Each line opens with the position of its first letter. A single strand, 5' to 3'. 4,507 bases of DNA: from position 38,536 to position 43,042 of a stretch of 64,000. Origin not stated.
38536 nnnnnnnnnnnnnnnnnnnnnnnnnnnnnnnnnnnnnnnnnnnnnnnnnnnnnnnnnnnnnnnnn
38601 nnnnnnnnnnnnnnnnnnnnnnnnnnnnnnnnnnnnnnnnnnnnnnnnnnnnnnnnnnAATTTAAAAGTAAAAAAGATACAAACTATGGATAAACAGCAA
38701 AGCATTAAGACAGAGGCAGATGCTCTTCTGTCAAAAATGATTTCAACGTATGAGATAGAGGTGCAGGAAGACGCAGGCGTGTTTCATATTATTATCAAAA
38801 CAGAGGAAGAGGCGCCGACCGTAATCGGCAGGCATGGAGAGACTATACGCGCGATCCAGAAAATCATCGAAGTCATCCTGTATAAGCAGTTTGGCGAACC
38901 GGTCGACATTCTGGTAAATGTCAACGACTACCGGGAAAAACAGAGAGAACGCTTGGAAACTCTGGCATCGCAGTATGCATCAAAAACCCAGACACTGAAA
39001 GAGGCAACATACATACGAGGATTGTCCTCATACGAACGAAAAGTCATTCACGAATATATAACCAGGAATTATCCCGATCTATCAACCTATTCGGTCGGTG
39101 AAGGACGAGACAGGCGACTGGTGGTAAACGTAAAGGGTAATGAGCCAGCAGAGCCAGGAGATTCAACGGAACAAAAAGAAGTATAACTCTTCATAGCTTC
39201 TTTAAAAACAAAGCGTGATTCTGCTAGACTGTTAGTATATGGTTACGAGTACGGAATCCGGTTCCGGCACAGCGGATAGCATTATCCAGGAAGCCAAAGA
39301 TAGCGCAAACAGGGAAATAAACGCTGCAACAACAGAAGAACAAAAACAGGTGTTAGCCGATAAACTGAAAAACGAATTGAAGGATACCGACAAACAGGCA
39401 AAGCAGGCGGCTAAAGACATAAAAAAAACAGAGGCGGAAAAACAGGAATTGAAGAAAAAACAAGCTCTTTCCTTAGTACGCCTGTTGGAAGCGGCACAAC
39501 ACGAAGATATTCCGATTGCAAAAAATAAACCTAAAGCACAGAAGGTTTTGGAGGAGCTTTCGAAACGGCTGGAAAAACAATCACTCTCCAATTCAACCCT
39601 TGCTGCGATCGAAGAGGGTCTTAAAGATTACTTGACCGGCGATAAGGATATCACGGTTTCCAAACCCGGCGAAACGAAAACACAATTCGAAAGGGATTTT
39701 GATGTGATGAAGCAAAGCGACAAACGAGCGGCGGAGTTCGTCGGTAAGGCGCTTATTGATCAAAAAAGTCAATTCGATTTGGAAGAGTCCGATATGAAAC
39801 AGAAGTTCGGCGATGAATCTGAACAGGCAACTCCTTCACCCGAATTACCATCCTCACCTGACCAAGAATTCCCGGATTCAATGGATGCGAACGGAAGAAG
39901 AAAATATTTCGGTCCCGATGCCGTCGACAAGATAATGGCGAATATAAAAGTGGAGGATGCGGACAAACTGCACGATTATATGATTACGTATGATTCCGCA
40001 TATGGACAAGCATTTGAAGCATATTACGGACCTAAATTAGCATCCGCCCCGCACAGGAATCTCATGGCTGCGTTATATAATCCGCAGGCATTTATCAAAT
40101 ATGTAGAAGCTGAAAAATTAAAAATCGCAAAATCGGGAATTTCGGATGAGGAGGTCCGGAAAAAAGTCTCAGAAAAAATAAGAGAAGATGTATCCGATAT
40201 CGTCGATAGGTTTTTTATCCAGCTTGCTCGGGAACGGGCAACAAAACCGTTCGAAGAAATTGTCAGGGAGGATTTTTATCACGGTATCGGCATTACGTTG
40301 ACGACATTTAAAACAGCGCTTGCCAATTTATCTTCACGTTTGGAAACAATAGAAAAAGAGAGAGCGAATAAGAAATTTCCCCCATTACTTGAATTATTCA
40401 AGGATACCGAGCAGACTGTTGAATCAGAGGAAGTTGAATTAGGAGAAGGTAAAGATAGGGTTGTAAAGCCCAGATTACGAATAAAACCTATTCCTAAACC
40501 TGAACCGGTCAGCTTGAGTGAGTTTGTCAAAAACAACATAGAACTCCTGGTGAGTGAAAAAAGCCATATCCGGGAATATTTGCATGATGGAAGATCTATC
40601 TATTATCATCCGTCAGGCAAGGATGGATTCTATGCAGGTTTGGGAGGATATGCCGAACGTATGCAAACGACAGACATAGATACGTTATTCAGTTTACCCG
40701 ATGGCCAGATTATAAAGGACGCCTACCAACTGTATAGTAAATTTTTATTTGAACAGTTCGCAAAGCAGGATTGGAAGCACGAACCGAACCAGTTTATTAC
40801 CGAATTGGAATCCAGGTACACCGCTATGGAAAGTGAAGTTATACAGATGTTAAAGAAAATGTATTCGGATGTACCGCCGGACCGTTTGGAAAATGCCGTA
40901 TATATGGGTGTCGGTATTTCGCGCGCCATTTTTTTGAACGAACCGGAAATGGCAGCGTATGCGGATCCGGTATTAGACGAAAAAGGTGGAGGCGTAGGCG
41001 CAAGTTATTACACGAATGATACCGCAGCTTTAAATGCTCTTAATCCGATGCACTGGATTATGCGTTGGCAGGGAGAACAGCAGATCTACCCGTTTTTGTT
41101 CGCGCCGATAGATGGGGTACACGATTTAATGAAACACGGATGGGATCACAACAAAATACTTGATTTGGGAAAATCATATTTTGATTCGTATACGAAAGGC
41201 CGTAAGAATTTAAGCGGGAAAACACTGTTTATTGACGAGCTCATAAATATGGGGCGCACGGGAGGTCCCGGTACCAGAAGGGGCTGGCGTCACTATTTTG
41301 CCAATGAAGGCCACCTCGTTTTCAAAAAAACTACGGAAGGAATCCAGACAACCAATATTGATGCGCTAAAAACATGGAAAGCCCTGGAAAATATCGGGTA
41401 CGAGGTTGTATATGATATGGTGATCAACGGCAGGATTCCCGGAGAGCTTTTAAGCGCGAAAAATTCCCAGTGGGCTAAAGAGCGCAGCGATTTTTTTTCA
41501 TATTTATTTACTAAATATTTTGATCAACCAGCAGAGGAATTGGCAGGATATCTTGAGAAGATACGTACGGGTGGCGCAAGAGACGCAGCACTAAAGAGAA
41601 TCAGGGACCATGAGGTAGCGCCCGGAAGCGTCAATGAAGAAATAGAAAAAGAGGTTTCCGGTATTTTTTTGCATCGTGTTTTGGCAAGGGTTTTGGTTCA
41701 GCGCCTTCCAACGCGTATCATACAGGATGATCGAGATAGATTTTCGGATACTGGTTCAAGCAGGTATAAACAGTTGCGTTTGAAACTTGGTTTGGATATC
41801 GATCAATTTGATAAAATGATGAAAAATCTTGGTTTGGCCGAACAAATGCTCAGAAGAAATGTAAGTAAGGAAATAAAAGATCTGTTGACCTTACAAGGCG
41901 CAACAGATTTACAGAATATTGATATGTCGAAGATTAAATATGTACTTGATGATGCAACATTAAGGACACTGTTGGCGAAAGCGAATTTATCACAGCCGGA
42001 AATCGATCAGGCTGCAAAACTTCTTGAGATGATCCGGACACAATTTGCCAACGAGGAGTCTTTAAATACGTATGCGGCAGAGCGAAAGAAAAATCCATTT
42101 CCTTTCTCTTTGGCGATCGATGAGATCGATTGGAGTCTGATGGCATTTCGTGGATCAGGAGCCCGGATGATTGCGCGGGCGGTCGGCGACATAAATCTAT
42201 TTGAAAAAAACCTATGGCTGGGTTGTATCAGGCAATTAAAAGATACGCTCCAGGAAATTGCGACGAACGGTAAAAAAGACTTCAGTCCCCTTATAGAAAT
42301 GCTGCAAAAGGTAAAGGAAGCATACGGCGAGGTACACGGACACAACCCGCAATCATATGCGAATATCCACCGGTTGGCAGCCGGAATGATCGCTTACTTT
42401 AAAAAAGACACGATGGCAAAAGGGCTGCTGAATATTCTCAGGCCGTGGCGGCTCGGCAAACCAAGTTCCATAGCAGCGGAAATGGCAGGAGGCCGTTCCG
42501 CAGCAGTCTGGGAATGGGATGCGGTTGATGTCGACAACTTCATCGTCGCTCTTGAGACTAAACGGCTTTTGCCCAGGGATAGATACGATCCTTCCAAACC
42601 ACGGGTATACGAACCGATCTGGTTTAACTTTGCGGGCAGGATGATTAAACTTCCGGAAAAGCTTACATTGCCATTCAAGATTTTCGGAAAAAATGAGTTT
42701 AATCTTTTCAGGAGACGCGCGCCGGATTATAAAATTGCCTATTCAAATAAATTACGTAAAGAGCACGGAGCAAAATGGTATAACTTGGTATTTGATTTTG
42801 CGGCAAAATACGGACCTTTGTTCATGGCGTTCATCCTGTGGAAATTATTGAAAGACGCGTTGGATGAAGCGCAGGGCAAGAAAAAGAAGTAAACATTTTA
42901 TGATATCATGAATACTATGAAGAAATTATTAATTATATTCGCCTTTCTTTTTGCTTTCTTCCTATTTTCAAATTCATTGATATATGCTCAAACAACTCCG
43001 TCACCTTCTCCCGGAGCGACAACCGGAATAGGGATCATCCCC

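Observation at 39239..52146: Candidate undescribed envelope/secretion apparatus: pilin-like paralogs, VirB6-like channel, anchored C39-like peptidase, giant ORFan and a remodelled ClpC-like motor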

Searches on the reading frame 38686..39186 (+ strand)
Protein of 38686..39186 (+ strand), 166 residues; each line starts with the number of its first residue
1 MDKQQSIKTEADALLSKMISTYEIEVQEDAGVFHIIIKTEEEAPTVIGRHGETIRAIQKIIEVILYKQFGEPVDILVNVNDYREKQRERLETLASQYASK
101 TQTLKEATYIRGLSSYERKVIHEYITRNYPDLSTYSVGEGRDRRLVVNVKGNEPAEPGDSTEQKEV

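Call 5: search_protein_families(library=pfam, proteins=[window:38686-39186:+], max_evalue=0.01)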
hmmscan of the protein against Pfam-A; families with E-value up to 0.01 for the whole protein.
window:38686-39186:+ (166 aa): 4 families
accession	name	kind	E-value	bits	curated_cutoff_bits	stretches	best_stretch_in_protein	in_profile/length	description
PF01424.28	R3H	-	2.4e-10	40.7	26.8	1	89-148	2-59/60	R3H domain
PF13083.13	KH_KhpA-B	-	2.9e-07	30.8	32.1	1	11-68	8-65/73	KhpA/KhpB, KH domain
PF07650.23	KH_2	-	0.00032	20.9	22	1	17-75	13-68/78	KH domain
PF17239.7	DUF5312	-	0.0077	15.1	25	1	32-99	477-544/553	Family of unknown function (DUF5312)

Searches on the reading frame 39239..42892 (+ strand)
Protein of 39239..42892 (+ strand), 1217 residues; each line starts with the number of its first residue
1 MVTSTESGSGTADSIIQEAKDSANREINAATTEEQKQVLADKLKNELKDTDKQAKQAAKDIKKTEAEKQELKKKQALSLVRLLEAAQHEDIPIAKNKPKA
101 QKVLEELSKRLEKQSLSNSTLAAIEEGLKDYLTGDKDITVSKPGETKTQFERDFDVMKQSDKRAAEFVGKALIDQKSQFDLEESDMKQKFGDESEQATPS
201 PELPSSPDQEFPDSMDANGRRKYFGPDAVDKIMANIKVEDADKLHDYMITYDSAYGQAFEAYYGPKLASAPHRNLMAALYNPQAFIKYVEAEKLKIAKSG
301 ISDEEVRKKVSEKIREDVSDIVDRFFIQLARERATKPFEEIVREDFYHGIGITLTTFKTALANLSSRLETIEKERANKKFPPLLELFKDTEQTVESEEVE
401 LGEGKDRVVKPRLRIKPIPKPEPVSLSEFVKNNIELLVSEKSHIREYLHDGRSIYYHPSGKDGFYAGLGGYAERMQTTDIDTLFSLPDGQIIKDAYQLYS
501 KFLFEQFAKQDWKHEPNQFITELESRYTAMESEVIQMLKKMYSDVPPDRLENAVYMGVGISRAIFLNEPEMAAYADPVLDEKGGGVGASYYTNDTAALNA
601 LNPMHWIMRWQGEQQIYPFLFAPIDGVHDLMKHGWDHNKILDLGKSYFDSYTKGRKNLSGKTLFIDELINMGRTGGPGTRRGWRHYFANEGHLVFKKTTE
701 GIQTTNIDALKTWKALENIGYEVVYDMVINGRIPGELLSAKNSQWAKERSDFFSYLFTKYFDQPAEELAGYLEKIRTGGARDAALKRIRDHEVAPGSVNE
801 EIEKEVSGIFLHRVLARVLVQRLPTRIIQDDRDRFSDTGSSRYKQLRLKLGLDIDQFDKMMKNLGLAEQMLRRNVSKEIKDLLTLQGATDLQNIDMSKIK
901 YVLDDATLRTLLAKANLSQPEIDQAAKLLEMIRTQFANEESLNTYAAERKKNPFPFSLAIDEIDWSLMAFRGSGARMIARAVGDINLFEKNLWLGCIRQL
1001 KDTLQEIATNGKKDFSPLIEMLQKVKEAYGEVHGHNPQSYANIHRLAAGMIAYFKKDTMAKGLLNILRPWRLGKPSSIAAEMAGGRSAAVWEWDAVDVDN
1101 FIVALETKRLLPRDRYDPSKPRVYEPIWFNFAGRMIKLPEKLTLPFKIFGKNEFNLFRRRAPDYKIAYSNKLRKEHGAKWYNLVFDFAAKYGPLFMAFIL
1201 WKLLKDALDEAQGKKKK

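Call 4: search_protein_families(library=pfam, proteins=[window:39239-42892:+], max_evalue=0.01)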
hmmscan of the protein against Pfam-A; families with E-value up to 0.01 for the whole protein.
window:39239-42892:+ (1217 aa): 0 families

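Call 27: find_homologous_proteins(query=window:39239-42892:+, max_evalue=0.001)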
Query window:39239-42892:+ (1217 aa): 6 proteins with E <= 0.001 among 8000 candidates.
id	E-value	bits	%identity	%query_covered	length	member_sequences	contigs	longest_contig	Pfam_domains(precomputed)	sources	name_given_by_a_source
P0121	0.0e+0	2752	100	100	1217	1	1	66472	-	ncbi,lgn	-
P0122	0.0e+0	1317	51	100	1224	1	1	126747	-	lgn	-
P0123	0.0e+0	1299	51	100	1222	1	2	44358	-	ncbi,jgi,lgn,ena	-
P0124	9.5e-202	691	50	55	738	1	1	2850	-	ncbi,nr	ncbi:hypothetical protein HY041_00210, partial [Candidatus Roizmanbacteria bacterium]|nr:hypothetica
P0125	8.8e-180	618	34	97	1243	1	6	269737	-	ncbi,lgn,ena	ncbi:MAG: hypothetical protein AAB441_04540 [Patescibacteria group bacterium]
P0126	1.8e-149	518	31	97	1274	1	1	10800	-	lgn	-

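Call 78: search_protein_families(library=ncbifam, proteins=[window:39239-42889:+], max_evalue=0.05)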
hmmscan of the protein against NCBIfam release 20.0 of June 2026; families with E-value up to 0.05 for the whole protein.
window:39239-42889:+ (1217 aa): 0 families

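Call 87: search_protein_families(library=phrogs, proteins=[window:39239-42889:+], max_evalue=0.01)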
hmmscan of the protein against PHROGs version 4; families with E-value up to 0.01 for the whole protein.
window:39239-42889:+ (1217 aa): 1 family
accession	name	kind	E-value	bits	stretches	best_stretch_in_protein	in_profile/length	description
phrog_1204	-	tail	0.0028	16.5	1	890-1043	423-534/1483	tail protein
